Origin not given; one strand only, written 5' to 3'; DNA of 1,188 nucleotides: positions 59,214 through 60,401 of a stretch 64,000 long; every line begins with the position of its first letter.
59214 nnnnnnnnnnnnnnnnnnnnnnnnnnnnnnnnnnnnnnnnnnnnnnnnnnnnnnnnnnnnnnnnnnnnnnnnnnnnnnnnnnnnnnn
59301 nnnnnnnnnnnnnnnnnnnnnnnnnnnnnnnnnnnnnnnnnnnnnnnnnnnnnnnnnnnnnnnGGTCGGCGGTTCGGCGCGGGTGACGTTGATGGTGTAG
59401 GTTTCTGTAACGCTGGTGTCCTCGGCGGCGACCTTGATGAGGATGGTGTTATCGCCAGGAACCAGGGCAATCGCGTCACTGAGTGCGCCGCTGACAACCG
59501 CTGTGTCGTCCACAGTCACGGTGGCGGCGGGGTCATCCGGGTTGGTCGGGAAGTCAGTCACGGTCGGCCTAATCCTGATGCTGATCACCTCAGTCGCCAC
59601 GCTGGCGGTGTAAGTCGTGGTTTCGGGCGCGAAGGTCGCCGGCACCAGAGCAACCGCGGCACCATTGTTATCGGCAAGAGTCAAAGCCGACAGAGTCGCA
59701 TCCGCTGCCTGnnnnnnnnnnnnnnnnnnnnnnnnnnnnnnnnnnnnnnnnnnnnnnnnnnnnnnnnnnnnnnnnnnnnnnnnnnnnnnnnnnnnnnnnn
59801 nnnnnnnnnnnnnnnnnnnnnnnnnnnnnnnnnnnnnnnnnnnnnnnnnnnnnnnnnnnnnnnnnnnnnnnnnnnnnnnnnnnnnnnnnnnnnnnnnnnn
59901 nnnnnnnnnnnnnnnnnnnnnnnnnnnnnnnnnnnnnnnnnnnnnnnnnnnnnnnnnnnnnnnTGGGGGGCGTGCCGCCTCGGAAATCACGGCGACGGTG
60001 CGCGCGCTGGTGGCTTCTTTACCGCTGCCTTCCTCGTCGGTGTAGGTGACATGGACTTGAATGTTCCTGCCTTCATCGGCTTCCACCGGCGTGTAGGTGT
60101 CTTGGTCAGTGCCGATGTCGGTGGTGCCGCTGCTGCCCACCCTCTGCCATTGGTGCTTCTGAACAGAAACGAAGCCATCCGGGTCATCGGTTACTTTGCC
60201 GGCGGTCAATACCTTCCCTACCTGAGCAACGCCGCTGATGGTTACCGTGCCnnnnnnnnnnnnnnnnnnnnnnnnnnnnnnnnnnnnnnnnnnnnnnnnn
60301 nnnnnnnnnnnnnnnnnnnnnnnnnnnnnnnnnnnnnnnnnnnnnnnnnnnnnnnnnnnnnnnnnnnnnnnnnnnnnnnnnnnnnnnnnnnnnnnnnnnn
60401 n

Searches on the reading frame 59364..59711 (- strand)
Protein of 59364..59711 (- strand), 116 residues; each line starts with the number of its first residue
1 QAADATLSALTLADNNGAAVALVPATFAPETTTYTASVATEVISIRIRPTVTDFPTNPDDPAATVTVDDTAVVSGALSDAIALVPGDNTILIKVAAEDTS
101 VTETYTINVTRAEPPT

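Call 64: search_protein_families(library=pfam, proteins=[window:59364-59711:-], max_evalue=0.01)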
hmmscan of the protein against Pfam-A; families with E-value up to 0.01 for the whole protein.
window:59364-59711:- (116 aa): 2 families
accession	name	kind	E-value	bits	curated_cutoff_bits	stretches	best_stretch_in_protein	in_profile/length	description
PF12733.13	Cadherin-like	-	2.4e-18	66.8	24.2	1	8-111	2-88/89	Cadherin-like beta sandwich domain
PF09136.16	Glucodextran_B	-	0.0055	17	27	1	59-109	27-81/83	Glucodextranase, domain B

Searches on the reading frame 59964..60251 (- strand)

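Call 64: search_protein_families(library=pfam, proteins=[window:59964-60251:-], max_evalue=0.01)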
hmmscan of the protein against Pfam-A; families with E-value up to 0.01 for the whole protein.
window:59964-60251:- (96 aa): 1 family
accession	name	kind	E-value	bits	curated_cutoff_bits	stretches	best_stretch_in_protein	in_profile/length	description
PF16709.11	SCAB-Ig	-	0.00098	19.6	27.6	1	5-74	3-74/98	Ig domain of plant-specific actin-binding protein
